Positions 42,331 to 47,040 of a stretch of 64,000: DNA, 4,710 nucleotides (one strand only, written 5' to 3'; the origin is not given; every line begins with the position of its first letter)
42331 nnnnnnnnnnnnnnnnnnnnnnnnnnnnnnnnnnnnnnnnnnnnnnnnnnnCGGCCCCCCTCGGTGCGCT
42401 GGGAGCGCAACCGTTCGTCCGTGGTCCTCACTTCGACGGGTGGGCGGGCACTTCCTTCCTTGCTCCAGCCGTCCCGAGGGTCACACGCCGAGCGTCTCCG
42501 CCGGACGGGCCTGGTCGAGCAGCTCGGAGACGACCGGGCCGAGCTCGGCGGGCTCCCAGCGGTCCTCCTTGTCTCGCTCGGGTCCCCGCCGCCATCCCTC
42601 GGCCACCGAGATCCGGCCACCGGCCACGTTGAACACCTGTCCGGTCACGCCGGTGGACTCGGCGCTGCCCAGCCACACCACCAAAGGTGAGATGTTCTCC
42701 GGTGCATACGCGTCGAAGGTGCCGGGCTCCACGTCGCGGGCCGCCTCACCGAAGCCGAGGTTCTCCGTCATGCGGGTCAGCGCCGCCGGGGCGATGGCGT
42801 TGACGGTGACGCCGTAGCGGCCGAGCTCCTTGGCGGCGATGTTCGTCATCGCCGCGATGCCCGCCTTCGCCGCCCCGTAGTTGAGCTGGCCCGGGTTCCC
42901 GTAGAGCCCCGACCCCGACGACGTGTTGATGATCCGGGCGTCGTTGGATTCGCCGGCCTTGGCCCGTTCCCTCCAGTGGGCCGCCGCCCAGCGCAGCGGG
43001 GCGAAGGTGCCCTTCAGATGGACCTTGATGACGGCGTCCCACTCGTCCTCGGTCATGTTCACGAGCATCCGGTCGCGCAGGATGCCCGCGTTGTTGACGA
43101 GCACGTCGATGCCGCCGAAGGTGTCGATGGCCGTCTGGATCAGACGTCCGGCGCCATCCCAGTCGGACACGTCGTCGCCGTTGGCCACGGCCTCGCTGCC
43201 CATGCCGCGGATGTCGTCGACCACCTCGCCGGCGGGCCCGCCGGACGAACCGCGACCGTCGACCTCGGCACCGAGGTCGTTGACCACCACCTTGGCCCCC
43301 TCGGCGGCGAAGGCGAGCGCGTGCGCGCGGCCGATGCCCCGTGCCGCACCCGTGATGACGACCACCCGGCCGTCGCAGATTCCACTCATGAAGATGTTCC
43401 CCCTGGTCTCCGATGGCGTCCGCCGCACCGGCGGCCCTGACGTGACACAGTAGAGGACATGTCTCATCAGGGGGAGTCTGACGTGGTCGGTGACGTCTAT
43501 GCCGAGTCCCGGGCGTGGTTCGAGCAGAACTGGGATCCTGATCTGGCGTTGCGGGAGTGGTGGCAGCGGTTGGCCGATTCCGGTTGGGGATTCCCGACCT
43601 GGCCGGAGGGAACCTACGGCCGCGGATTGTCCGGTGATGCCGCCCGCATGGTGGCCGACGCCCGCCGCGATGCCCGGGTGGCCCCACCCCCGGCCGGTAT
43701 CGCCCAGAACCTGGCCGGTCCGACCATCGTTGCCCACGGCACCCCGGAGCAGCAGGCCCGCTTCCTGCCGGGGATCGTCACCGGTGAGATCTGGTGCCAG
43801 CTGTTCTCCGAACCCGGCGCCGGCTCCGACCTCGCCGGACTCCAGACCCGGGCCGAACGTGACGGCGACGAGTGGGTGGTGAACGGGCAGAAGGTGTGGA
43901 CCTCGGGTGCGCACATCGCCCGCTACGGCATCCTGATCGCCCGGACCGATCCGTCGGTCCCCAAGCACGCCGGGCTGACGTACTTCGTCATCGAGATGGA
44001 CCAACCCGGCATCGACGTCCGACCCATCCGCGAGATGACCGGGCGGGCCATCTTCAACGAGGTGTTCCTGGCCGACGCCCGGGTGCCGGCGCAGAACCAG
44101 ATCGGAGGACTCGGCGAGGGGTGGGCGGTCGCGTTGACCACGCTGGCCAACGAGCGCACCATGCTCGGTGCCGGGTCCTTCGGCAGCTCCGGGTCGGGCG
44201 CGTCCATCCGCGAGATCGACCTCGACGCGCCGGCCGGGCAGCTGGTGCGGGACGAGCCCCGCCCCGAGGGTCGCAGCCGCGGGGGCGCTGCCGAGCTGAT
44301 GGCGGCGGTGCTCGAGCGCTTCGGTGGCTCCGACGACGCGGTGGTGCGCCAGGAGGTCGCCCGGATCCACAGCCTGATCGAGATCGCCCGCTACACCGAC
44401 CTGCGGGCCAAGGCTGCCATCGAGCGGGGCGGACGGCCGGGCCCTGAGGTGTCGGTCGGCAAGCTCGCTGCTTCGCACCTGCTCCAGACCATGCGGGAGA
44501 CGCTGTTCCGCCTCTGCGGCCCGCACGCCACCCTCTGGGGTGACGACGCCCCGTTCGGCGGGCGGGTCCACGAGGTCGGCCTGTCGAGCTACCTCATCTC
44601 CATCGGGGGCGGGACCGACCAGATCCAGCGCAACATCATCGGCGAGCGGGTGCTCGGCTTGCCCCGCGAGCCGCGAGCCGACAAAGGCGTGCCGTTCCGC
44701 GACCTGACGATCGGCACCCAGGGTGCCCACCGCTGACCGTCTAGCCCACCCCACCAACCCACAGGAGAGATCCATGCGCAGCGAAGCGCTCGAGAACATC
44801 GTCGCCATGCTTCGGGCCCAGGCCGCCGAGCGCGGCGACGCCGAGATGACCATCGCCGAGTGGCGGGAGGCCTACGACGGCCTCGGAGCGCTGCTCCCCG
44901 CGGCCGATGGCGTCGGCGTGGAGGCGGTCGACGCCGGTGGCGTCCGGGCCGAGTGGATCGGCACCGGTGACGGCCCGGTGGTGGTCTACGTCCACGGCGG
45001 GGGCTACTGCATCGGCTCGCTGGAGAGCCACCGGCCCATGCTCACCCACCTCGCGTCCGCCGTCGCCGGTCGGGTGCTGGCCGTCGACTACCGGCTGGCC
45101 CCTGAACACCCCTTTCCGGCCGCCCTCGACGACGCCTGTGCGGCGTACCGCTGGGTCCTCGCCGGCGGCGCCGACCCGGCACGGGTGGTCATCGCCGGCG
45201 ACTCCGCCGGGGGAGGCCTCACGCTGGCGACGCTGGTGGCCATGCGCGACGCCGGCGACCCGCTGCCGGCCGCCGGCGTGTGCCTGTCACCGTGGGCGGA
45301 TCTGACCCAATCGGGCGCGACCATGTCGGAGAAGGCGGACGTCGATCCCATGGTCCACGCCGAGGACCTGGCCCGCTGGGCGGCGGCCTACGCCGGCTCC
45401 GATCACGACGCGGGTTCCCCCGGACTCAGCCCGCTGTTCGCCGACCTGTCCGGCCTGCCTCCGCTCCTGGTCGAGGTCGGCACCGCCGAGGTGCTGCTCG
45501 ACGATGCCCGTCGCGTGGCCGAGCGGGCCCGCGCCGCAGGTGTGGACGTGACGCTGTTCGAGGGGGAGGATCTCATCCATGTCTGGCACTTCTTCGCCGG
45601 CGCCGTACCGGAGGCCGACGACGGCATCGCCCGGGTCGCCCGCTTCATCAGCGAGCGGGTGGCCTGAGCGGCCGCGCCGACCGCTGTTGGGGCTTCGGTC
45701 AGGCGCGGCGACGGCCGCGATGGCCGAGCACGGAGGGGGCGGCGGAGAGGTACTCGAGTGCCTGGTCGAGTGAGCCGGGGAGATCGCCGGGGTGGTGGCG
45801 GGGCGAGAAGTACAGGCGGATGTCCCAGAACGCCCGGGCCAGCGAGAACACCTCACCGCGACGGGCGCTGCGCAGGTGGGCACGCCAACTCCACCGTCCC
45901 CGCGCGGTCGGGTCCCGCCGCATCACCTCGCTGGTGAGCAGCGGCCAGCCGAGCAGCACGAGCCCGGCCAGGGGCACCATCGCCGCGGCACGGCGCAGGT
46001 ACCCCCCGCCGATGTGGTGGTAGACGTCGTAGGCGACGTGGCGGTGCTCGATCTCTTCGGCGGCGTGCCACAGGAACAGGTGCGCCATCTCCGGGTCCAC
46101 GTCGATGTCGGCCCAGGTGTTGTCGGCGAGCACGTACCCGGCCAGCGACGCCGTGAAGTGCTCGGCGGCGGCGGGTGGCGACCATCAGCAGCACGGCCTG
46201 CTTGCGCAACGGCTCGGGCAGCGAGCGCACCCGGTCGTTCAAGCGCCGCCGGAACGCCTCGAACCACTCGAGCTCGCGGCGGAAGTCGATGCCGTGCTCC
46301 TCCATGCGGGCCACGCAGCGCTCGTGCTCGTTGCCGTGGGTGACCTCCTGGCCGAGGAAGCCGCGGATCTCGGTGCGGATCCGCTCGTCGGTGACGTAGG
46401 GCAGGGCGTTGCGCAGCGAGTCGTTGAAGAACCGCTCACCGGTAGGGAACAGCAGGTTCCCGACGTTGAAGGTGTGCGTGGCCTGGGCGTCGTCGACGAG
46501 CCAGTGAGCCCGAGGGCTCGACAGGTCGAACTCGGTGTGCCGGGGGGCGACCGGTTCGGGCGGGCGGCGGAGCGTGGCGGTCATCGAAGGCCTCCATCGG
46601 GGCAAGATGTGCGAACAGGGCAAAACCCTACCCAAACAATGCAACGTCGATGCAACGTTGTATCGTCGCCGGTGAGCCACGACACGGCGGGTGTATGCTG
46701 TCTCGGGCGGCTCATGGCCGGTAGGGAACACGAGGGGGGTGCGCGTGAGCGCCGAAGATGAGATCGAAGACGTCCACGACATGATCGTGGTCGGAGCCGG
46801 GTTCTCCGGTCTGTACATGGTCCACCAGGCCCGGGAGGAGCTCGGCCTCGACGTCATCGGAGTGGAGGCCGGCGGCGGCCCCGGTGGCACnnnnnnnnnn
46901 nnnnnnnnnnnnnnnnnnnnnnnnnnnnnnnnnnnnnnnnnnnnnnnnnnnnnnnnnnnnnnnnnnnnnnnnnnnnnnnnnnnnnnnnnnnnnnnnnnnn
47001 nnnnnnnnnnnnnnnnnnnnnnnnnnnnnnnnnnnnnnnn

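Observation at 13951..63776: A 24-bp palindrome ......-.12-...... at nine promoter-proximal sites defines a candidate TetR regulon joining mce, mkl and the catabolic genes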

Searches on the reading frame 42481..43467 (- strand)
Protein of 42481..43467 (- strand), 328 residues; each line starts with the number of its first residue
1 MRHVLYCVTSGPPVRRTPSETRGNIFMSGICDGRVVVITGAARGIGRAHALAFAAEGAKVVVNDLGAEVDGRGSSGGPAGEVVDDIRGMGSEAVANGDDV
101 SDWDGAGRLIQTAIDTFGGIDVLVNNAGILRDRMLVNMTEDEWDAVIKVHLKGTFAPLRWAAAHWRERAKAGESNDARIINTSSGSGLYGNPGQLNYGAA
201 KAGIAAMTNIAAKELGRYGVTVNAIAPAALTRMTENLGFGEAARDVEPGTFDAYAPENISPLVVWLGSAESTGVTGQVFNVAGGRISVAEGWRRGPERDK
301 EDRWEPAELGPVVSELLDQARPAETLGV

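Call 7: search_protein_families(library=pfam, proteins=[window:42481-43467:-])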
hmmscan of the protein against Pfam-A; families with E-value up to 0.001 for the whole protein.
window:42481-43467:- (328 aa): 3 families
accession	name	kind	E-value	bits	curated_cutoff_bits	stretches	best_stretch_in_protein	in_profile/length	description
PF00106.31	adh_short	-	7.7e-43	146.7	26.6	1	34-236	1-189/195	short chain dehydrogenase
PF13561.12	adh_short_C2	-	4.3e-39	134.9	27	1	40-284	1-234/236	Enoyl-(Acyl carrier protein) reductase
PF08659.16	KR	-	4.4e-16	59.7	22.6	1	36-210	3-162/180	KR domain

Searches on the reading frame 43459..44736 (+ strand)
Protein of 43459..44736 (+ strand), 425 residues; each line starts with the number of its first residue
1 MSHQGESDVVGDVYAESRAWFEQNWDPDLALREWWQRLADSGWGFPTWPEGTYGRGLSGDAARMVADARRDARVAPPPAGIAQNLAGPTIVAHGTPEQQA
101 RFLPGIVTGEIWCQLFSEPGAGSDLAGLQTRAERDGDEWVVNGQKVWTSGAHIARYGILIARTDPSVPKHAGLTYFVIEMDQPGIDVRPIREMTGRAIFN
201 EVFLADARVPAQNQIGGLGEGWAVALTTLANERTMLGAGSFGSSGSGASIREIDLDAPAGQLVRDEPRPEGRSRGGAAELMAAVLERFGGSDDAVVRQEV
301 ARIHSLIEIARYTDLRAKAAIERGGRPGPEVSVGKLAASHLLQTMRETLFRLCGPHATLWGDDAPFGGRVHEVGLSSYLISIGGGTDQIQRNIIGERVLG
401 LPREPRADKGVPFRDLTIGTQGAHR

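Call 7: search_protein_families(library=pfam, proteins=[window:43459-44736:+])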
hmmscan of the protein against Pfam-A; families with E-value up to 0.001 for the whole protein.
window:43459-44736:+ (425 aa): 3 families
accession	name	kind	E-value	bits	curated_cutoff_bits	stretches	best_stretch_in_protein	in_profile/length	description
PF02770.24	Acyl-CoA_dh_M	-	2.3e-21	76.2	33.3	1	113-197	1-85/97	Acyl-CoA dehydrogenase, middle domain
PF00441.29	Acyl-CoA_dh_1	-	8.9e-16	58.8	22.4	1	286-399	41-150/150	Acyl-CoA dehydrogenase, C-terminal domain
PF02771.21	Acyl-CoA_dh_N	-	2e-10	41.5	22.9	1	20-110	26-113/113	Acyl-CoA dehydrogenase, N-terminal domain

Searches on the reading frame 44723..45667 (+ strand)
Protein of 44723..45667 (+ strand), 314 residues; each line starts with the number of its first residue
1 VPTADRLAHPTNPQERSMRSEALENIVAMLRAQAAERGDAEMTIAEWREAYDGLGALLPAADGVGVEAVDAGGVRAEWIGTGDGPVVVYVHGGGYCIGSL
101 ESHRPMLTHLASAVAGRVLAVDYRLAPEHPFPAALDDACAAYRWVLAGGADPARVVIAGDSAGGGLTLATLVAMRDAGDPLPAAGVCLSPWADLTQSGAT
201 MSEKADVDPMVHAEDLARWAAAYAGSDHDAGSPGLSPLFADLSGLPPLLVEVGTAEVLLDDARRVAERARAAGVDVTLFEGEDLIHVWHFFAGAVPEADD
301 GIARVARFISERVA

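Call 11: search_protein_families(library=pfam, proteins=[window:44723-45667:+])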
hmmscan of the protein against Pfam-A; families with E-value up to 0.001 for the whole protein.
window:44723-45667:+ (314 aa): 4 families
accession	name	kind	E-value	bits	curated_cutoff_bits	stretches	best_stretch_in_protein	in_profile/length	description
PF07859.19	Abhydrolase_3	-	4.3e-61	206.8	25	1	87-289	1-209/210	alpha/beta hydrolase fold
PF20434.5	BD-FAE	-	1.5e-13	51.3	26.8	1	83-175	12-109/215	BD-FAE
PF10340.15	Say1_Mug180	-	8.6e-11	41.7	21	1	83-224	122-270/374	Steryl acetyl hydrolase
PF00135.34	COesterase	-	7.1e-06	25.7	27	1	84-192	103-225/515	Carboxylesterase family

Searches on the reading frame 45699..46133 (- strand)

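Call 12: search_protein_families(library=pfam, proteins=[window:45699-46133:-])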
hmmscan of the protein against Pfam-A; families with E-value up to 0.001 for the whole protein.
window:45699-46133:- (144 aa): 1 family
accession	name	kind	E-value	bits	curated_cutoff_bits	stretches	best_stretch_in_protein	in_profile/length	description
PF10118.14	Metal_hydrol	-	1.7e-25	90.6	33.2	1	2-117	132-245/247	Predicted metal-dependent hydrolase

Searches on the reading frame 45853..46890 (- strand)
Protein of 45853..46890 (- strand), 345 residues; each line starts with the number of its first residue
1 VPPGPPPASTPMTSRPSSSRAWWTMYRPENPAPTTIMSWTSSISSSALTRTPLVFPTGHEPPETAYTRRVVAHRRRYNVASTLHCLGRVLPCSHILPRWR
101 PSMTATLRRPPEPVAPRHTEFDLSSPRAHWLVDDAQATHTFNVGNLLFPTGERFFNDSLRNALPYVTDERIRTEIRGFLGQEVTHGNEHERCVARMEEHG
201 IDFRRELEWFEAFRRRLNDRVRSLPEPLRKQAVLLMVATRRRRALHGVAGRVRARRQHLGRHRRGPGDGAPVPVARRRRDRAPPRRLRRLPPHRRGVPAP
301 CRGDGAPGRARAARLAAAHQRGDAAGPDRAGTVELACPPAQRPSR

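Call 12: search_protein_families(library=pfam, proteins=[window:45853-46890:-])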
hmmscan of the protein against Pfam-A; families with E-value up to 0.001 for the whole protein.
window:45853-46890:- (345 aa): 1 family
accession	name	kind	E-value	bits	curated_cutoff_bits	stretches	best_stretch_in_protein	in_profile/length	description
PF10118.14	Metal_hydrol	-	1.1e-27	97.8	33.2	1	116-226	2-110/247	Predicted metal-dependent hydrolase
